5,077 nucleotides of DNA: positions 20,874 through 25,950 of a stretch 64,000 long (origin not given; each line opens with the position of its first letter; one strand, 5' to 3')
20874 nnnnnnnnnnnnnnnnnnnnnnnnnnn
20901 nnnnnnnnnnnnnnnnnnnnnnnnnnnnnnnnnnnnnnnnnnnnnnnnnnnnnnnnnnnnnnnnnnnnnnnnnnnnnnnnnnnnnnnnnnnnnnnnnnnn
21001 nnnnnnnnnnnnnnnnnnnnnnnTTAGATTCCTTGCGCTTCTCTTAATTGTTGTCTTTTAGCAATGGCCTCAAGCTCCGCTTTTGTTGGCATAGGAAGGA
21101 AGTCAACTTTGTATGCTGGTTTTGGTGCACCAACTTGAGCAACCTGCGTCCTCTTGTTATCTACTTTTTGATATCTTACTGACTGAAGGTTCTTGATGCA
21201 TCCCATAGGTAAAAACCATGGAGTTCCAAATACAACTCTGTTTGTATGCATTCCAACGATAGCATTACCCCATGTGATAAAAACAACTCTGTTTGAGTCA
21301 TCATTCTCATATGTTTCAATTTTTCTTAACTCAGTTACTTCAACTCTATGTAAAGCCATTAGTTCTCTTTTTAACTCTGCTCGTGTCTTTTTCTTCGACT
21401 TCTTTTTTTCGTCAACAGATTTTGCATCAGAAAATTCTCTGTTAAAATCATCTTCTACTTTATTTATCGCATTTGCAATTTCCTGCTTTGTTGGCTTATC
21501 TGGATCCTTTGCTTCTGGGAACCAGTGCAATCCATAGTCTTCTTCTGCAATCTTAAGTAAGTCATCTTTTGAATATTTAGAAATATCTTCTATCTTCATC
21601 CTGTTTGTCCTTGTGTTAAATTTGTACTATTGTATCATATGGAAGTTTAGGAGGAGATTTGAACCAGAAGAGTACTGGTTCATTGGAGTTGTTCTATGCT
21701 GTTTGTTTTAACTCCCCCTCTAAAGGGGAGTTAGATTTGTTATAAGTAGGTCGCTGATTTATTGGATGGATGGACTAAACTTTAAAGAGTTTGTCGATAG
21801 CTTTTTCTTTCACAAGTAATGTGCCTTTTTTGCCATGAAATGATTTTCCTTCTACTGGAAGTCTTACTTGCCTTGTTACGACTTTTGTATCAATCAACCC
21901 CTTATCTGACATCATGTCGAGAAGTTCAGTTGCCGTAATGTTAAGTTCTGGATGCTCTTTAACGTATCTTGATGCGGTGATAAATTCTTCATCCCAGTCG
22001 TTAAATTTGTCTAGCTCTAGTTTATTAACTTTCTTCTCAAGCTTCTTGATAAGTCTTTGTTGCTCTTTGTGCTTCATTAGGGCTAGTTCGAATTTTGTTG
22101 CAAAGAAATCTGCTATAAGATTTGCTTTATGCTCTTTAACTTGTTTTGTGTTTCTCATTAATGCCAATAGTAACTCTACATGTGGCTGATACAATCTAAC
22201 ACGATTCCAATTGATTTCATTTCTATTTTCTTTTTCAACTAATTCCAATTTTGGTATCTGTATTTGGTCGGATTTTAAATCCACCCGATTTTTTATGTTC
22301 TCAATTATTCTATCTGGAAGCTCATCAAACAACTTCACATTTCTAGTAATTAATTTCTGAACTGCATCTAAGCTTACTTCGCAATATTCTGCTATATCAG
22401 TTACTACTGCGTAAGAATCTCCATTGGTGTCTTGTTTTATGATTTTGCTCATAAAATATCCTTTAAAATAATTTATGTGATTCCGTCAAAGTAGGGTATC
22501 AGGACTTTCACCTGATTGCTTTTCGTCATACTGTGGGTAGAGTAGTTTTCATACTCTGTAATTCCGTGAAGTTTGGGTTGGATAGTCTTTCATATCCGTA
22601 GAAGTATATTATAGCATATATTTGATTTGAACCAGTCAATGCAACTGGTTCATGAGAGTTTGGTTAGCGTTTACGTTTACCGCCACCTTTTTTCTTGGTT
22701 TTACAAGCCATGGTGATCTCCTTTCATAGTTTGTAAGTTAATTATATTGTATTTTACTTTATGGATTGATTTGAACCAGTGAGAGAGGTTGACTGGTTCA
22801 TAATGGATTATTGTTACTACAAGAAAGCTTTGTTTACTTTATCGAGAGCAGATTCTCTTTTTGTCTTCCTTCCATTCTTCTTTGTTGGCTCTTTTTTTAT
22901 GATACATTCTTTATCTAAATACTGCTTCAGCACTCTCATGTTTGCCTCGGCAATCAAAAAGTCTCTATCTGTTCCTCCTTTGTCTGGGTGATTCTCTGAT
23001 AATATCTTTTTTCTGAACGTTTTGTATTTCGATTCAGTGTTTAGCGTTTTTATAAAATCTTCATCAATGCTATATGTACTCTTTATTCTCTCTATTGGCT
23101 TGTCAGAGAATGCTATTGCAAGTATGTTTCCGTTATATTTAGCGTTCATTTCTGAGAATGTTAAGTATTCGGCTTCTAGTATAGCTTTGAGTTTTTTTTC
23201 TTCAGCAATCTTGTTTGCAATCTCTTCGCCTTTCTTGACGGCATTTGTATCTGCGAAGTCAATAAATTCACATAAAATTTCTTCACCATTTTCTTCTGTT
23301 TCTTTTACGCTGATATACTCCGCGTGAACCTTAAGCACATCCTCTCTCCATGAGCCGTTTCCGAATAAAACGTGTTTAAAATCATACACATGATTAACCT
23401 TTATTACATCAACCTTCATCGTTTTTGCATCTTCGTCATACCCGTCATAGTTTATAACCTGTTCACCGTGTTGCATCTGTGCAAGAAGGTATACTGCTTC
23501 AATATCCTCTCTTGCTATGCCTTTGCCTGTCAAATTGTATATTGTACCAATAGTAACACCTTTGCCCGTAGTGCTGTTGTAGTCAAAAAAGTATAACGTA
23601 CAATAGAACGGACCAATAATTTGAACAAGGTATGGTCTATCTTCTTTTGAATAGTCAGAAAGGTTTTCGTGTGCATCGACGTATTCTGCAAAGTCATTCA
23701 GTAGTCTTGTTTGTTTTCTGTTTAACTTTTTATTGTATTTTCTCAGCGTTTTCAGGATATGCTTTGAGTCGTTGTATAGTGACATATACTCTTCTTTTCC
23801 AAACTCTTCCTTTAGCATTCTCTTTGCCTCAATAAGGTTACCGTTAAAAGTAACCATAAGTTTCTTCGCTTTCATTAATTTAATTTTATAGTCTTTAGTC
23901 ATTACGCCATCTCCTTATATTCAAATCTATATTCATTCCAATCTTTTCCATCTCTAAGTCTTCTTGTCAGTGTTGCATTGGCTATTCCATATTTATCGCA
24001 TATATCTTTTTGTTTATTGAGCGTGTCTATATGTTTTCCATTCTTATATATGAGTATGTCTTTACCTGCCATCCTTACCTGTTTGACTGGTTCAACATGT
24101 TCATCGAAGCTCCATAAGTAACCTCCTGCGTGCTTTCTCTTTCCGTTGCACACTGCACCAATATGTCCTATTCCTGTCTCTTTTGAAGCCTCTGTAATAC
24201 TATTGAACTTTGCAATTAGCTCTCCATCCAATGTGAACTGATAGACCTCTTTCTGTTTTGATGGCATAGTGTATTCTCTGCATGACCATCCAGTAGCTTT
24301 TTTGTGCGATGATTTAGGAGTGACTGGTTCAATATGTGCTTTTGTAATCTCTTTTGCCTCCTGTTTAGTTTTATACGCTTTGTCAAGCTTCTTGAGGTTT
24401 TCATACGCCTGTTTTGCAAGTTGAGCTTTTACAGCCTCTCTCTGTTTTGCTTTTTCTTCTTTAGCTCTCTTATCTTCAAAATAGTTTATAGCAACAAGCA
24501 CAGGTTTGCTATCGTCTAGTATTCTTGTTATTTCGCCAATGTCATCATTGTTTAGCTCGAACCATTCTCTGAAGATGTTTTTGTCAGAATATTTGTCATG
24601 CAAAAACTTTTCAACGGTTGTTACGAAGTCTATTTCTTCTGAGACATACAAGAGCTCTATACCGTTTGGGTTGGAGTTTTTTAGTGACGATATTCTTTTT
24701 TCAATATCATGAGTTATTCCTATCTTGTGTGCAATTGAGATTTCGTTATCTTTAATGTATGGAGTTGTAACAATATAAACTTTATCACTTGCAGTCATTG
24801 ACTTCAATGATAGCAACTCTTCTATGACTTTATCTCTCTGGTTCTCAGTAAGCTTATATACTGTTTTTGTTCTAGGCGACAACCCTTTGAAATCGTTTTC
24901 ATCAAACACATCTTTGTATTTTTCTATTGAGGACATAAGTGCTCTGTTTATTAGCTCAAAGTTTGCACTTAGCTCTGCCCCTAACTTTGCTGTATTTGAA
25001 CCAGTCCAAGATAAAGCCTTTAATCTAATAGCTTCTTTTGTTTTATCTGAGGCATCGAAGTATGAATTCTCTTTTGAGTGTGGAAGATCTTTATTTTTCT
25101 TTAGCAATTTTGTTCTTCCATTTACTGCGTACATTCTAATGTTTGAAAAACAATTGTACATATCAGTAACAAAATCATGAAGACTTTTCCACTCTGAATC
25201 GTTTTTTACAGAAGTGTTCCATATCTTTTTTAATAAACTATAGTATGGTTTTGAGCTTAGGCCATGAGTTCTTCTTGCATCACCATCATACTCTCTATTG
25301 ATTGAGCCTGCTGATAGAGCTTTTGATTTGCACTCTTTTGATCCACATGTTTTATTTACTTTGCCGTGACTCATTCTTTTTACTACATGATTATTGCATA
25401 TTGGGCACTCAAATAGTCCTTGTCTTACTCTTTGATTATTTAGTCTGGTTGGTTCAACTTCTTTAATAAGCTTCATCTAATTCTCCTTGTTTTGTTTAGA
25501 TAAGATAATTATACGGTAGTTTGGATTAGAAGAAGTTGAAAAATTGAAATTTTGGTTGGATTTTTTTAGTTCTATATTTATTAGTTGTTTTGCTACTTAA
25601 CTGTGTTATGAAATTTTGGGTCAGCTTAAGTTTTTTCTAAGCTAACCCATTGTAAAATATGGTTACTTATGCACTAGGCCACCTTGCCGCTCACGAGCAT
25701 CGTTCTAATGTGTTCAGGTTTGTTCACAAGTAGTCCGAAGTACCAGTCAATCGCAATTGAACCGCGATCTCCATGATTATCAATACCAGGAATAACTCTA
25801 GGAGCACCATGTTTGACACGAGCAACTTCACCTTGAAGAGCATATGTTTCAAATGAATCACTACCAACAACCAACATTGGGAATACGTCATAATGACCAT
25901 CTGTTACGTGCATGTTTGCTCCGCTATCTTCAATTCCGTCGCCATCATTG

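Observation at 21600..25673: Accessory island splitting the conserved capsid-to-vRNAP structural block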

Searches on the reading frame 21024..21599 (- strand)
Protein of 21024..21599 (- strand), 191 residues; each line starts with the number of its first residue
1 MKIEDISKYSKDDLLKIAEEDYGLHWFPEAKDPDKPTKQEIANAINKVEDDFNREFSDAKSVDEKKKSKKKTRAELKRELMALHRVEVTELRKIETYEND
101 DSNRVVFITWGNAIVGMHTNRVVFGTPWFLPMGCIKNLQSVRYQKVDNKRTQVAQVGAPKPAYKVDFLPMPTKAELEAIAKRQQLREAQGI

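Call 6: search_protein_families(library=pfam, proteins=[window:21024-21599:-], max_evalue=0.01)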
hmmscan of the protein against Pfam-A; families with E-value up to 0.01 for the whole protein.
window:21024-21599:- (191 aa): 0 families

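Call 7: search_protein_families(library=phrogs, proteins=[window:21024-21599:-], max_evalue=0.001)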
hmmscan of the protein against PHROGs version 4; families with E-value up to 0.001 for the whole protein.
window:21024-21599:- (191 aa): 1 family
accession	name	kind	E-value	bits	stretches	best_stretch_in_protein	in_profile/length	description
phrog_2130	-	unknown function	7.9e-14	52.9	1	47-188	44-191/195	-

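Call 12: search_protein_families(library=pfam, proteins=[window:21024-21599:-], max_evalue=10)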
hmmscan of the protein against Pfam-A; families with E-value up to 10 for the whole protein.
window:21024-21599:- (191 aa): 2 families
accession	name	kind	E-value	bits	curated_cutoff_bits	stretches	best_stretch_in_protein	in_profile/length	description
PF13663.11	DUF4148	-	0.17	12.7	27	1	66-85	31-50/62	Domain of unknown function (DUF4148)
PF09636.16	XkdW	-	0.3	11.3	24.6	0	31-51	35-55/57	XkdW protein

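Call 72: search_protein_families(library=padloc, proteins=[window:21024-21599:-], max_evalue=0.01)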
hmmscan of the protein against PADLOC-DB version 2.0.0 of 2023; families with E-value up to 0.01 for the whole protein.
window:21024-21599:- (191 aa): 0 families

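Call 73: search_protein_families(library=ncbifam, proteins=[window:21024-21599:-], max_evalue=0.01)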
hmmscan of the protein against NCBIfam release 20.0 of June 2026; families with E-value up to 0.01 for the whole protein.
window:21024-21599:- (191 aa): 1 family
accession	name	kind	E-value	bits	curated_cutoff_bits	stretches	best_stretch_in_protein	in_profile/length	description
NF045826.1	lipo_P68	equivalog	0.0068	14.9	200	1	10-120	441-539/669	P68 family surface lipoprotein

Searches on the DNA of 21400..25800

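Call 85: search_rna_families(source=window, start=21400, end=25800, threshold=evalue, max_evalue=1)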
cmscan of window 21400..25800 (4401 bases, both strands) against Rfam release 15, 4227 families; matches with E-value up to 1: 0.
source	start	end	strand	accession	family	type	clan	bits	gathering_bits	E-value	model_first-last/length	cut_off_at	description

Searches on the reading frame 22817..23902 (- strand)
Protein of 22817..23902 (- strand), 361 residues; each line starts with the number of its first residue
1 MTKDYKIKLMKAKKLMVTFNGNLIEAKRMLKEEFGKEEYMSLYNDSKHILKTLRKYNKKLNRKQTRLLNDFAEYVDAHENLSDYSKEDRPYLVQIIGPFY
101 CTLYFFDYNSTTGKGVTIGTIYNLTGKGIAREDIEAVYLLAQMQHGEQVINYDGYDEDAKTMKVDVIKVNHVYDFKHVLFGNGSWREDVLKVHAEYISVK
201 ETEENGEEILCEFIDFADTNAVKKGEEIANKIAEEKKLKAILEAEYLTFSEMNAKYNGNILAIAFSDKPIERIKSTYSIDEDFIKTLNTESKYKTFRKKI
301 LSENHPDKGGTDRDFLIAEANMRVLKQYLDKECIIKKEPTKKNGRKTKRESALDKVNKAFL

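Call 6: search_protein_families(library=pfam, proteins=[window:22817-23902:-], max_evalue=0.01)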
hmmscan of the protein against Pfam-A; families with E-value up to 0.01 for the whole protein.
window:22817-23902:- (361 aa): 0 families

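Call 7: search_protein_families(library=phrogs, proteins=[window:22817-23902:-], max_evalue=0.001)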
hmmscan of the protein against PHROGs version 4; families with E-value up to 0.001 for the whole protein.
window:22817-23902:- (361 aa): 0 families

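Call 12: search_protein_families(library=pfam, proteins=[window:22817-23902:-], max_evalue=10)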
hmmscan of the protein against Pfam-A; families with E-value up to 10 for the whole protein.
window:22817-23902:- (361 aa): 1 family
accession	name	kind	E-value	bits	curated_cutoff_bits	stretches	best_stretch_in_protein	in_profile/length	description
PF17908.6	APAF1_C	-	0.043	14.2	22.8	1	45-95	66-114/135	APAF-1 helical domain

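Call 22: find_homologous_proteins(query=window:22817-23902:-, max_evalue=0.001)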
Query window:22817-23902:- (361 aa): 1 proteins with E <= 0.001 among 2573 candidates.
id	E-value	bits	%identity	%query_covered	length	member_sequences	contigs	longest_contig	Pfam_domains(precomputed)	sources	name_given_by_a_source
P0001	6.0e-234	794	100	100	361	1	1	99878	-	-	-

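Call 36: find_encoding_contigs(protein=P0001, flank=10000, max_places=6)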
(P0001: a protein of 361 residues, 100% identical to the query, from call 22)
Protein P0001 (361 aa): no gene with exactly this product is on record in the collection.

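Call 37: search_protein_representatives(protein=window:22817-23902:-)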
Query: 361 residues. Proteins with E-value up to 0.001 (for the whole library): 3; up to 1e-10: 1; up to 1e-30: 1. The best 3 are listed.
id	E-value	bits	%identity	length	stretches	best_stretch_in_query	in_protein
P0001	1.9e-234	793.7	100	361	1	1-361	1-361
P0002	1.3e-04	38.2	80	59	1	1-30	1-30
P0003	1.5e-04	38.0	33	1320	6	271-309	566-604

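Call 39: predict_structure(protein=window:22817-23902:-)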
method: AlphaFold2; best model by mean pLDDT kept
length: 361 residues; sequences in the alignment: 1
mean_pLDDT: 44.5   pTM: 0.28
mean pLDDT of the five models: 44.5, 42.8, 41.5, 37.7, 36.9
residues with pLDDT >= 90: 8; 70-90: 61; 50-70: 31; < 50: 261
segments of 3 or more residues with pLDDT < 50: 15-23, 41-266, 338-351, 356-361
pLDDT, mean of each block of 10 residues (from residue 1): 53 49 51 61 42 35 36 37 33 37 37 33 37 35 33 30 25 23 31 27 26 23 26 30 27 27 47 85 87 90 84 75 82 63 42 45 33
secondary structure, 60 per line:
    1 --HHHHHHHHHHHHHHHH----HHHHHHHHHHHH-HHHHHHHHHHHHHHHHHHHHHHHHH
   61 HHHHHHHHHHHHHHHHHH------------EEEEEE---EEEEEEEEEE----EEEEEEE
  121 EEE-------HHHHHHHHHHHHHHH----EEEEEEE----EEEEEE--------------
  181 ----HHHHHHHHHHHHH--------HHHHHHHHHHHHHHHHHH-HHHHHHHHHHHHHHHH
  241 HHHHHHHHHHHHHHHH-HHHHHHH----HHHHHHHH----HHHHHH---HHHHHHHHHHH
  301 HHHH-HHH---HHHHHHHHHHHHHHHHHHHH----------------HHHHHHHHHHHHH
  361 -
elements in order: H3-18 H23-34 H36-78 E91-96 E100-109 E114-123 H131-145 E150-156 E161-166 H185-197 H206-223 H225-256 H258-264 H269-276 H281-286 H290-304 H312-331 H348-360

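Call 43: fold_search(model_id=the predicted structure, library=pdb)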
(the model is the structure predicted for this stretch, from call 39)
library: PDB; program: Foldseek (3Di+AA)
matches with E <= 10: 607; with E <= 0.001: 0
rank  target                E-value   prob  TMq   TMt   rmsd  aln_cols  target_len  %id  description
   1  7qca_LM0              1.7e-01  0.15  0.07  0.18  17.6       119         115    8  Spraguea lophii ribosome (released 2022-11-30)
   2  5l20_A                3.2e-01  0.41  0.11  0.27   8.3        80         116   18  Crystal Structure of a Clostripain (BT_0727) from Bacteroides thetaiotaomicron ATCC 29148 in Complex with Peptide Inhi (released 2017-08-02)
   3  4ywg_G                4.0e-01  0.12  0.09  0.21  12.9        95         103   12  Crystal structure of 830A in complex with V1V2 (released 2015-07-15)
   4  8a3w_S                4.3e-01  0.11  0.08  0.17  23.6       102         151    9  CRYO-EM STRUCTURE OF LEISHMANIA MAJOR 80S RIBOSOME : WILD TYPE (released 2023-12-20)
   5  6p7b_A                4.5e-01  0.12  0.11  0.20  11.6       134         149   14  Crystal structure of Fowlpox virus resolvase and substrate Holliday junction DNA complex (released 2020-04-29)
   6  4gvj                  4.8e-01  0.25  0.13  0.15   7.2        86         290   15  Tyk2 (JH1) in complex with adenosine di-phosphate (released 2013-08-14)
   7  6ro1_A                5.4e-01  0.06  0.11  0.06  27.1       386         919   10  X-ray crystal structure of the MTR4 NVL complex (released 2019-07-03)
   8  8u2o_B                6.4e-01  0.28  0.14  0.17   7.3        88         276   17  Crystal Structure of Cdk-related protein kinase 6 (PK6) from Plasmodium falciparum in complex with inhibitor TCMDC-123 (released 2023-09-27)
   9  6vny                  6.4e-01  0.25  0.13  0.16   7.0        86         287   15  Crystal structure of TYK2 kinase with compound 10 (released 2020-04-08)
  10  4tzf                  7.2e-01  0.38  0.09  0.14  11.2        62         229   14  Structure of metallo-beta lactamase (released 2015-07-29)
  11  5nka                  7.2e-01  0.25  0.12  0.15   6.9        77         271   17  Crystal Structure of Ephrin A2 (EphA2) Receptor Protein Kinase with Compound 2g (released 2017-06-07)
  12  4ise                  7.2e-01  0.25  0.10  0.09   8.8        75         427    8  Human glucokinase in complex with novel activator (2S)-3-cyclohexyl-2-(6-fluoro-4-oxoquinazolin-3(4H)-yl)-N-(1,3-thiazol (released 2013-03-20)
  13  2a1s_A                7.2e-01  0.08  0.08  0.08  23.2       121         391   16  Crystal structure of native PARN nuclease domain (released 2005-12-20)
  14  6vnc_A                7.6e-01  0.15  0.13  0.15   9.0       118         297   15  JAK2 JH1 in complex with BL2-096 (released 2021-02-17)
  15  2a1s_D                8.1e-01  0.12  0.13  0.12  24.9       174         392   13  Crystal structure of native PARN nuclease domain (released 2005-12-20)
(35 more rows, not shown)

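Call 72: search_protein_families(library=padloc, proteins=[window:22817-23902:-], max_evalue=0.01)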
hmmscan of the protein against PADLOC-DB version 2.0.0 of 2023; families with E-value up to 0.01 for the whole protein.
window:22817-23902:- (361 aa): 0 families

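Call 73: search_protein_families(library=ncbifam, proteins=[window:22817-23902:-], max_evalue=0.01)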
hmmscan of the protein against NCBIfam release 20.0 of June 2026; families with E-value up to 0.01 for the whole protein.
window:22817-23902:- (361 aa): 0 families

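Call 91: find_encoding_contigs(protein=P0002, flank=8000, max_places=2)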
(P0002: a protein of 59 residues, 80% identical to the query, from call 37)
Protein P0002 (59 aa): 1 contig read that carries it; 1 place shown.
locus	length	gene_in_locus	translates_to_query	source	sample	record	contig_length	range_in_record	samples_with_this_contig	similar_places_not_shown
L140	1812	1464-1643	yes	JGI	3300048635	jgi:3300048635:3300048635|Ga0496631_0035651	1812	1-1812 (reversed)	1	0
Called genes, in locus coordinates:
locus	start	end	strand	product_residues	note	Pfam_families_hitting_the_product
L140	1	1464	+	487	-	?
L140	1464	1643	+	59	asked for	-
